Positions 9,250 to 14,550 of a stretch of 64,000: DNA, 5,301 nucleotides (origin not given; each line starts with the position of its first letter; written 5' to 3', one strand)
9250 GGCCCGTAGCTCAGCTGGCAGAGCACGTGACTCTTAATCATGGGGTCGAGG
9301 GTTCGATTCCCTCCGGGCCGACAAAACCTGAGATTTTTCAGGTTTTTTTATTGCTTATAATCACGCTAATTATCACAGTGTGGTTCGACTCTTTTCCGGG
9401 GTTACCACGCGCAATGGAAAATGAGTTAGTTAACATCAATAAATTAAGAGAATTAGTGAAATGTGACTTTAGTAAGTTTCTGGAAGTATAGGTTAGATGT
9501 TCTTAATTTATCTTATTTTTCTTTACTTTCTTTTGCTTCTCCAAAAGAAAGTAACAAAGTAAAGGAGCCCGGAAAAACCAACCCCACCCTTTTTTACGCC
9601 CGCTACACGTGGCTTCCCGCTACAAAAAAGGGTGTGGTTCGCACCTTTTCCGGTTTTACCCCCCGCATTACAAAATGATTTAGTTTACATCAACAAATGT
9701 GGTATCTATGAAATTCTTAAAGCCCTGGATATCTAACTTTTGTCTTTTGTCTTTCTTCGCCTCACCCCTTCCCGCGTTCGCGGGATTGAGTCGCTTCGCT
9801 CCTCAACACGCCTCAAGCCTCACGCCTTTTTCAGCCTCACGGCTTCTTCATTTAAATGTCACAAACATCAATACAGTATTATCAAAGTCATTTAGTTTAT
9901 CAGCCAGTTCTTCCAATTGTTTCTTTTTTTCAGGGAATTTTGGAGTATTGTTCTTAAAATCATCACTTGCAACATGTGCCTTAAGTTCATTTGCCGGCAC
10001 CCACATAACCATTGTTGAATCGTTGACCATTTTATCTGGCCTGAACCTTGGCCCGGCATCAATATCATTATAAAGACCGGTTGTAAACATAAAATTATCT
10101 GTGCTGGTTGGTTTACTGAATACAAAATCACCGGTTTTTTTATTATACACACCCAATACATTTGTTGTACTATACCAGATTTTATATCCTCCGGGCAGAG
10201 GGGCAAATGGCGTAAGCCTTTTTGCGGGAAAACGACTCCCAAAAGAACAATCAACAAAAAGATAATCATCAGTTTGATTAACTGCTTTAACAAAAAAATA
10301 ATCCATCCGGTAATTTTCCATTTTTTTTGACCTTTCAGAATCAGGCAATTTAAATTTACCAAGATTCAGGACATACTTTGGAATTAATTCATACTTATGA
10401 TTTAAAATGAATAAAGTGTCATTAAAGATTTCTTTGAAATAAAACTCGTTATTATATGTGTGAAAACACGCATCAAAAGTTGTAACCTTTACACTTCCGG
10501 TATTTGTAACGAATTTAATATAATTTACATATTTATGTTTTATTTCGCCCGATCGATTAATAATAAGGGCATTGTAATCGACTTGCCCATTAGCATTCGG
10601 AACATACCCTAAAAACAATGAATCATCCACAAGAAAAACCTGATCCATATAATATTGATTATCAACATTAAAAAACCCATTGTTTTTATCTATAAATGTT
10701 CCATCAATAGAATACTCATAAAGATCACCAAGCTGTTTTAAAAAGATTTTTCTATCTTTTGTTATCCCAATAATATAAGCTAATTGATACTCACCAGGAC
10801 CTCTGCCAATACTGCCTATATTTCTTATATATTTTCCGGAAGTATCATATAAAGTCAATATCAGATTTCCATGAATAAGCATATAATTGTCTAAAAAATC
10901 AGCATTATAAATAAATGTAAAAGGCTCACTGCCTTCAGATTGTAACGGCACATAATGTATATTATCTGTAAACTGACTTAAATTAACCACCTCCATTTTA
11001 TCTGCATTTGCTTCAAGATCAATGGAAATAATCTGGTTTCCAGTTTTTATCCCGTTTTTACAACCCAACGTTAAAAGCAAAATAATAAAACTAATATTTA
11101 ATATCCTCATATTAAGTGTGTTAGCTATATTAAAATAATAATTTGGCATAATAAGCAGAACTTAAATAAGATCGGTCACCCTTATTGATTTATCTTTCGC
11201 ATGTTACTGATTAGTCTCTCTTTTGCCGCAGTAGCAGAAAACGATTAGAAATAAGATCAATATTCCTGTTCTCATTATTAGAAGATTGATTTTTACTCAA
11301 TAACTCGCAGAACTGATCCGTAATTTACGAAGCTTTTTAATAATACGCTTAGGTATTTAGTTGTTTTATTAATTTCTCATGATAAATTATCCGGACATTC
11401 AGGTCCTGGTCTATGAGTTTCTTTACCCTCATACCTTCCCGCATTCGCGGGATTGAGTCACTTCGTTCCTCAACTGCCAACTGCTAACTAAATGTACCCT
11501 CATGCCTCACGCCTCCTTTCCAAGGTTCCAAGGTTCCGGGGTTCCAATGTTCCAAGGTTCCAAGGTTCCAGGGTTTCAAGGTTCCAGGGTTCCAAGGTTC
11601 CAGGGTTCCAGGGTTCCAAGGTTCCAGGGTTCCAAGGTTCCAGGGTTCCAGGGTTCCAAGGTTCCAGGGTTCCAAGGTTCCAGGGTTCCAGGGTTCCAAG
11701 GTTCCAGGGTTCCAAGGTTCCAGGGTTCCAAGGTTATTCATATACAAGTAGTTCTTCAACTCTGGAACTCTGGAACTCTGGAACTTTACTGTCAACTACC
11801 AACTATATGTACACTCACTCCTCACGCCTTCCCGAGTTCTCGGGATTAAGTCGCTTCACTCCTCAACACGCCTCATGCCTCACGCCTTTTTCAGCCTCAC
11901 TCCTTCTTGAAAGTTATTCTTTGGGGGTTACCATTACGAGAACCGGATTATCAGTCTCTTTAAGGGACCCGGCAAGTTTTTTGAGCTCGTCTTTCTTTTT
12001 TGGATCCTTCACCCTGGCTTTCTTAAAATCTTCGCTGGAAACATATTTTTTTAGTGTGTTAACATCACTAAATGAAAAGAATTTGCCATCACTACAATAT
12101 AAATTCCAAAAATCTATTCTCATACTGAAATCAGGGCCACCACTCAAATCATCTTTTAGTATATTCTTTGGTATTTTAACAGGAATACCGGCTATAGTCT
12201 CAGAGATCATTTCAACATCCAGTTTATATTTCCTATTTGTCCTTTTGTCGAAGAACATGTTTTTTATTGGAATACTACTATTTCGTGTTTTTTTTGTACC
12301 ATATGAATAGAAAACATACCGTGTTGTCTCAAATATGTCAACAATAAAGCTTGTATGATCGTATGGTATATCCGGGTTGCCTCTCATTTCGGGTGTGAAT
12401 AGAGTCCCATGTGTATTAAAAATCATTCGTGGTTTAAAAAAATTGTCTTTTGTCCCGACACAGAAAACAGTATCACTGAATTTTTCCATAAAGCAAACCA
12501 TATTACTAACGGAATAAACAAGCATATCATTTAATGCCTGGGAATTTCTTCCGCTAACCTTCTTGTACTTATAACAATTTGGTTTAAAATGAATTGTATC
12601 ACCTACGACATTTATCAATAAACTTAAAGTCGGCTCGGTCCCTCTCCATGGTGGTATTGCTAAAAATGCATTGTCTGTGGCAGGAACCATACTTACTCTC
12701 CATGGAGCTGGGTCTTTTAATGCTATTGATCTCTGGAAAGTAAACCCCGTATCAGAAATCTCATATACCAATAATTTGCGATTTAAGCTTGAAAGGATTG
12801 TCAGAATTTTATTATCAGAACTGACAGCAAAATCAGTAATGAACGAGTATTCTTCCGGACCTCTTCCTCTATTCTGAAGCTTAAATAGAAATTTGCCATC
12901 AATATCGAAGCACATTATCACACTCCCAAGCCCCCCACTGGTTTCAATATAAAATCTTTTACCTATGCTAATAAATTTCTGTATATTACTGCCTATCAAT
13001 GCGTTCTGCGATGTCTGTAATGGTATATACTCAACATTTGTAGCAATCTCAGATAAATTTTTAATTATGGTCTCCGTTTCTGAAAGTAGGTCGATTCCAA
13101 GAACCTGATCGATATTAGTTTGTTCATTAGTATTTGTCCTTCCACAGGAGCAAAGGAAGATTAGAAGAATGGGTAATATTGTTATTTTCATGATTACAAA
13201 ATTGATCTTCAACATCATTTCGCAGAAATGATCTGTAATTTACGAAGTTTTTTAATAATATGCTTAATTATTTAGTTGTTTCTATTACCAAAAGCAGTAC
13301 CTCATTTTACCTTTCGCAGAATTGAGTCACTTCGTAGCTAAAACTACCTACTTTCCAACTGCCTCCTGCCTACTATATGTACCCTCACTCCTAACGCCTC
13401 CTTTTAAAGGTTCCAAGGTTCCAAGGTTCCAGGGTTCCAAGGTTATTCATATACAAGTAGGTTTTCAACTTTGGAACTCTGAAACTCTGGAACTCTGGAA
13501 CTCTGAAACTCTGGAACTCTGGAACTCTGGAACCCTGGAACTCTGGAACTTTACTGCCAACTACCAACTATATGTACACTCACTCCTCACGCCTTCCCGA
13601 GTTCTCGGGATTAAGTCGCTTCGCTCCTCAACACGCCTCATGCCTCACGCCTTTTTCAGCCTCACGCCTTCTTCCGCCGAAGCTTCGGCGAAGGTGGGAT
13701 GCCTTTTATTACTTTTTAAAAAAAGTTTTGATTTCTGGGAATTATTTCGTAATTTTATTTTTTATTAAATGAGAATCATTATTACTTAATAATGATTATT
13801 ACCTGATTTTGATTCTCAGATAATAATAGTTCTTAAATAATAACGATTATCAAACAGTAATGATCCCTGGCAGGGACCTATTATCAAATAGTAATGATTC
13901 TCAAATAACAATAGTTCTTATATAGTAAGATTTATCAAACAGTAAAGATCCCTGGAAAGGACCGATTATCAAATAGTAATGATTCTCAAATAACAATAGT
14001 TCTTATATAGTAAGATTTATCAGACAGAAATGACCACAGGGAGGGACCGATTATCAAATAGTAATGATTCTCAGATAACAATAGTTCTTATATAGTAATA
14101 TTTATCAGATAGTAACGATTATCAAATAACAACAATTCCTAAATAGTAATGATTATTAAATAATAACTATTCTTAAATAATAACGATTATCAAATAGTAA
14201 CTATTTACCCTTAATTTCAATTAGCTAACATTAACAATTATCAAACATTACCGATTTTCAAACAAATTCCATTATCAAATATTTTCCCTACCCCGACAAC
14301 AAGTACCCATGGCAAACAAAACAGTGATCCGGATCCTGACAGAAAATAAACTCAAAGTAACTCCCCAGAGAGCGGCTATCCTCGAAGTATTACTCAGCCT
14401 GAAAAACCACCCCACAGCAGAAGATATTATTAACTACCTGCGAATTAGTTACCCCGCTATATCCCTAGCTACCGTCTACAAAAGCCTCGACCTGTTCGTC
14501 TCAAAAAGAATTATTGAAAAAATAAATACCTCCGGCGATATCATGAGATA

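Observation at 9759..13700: Tandem paralogous beta-propeller lipoprotein genes, each preceded by an inverted pair of 8-bp repeat arrays with different copy numbers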

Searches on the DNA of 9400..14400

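Call 74: search_rna_families(source=window, start=9400, end=14400, threshold=evalue, max_evalue=1)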
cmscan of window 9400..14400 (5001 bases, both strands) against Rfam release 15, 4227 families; matches with E-value up to 1: 10.
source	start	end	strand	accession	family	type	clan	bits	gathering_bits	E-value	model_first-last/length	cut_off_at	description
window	11697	11787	+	RF00780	MIR477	Gene; miRNA;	-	36.3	65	2.4e-05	1-99/99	no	MIR477 microRNA precursor family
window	11700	11785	+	RF03477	MIR862_2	Gene; miRNA;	-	33.9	71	0.00068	1-90/90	no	MIR862_2 microRNA precursor family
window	11698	11788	-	RF00780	MIR477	Gene; miRNA;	-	29.6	65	0.0021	1-99/99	no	MIR477 microRNA precursor family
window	13416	13495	+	RF03477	MIR862_2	Gene; miRNA;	-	29.6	71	0.0092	1-90/90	no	MIR862_2 microRNA precursor family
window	13415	13505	-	RF00780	MIR477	Gene; miRNA;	-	26.6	65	0.015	1-99/99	no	MIR477 microRNA precursor family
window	13406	13512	+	RF00780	MIR477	Gene; miRNA;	-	26.2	65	0.019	1-99/99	no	MIR477 microRNA precursor family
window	13419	13490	-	RF03526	mir-7177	Gene; miRNA;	-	26.1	86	0.024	1-71/71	no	mir-7177 microRNA precursor family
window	11710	11781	-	RF03526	mir-7177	Gene; miRNA;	-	25.1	86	0.048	1-71/71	no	mir-7177 microRNA precursor family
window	9461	9595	+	RF04180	BTnc231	Gene; sRNA;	-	22.7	80.4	0.18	1-154/154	no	Bacteroides sRNA BTnc231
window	11697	11788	+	RF03684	mir-1990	Gene; miRNA;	-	20.5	63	0.4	1-75/75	no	mir-1990 microRNA precursor family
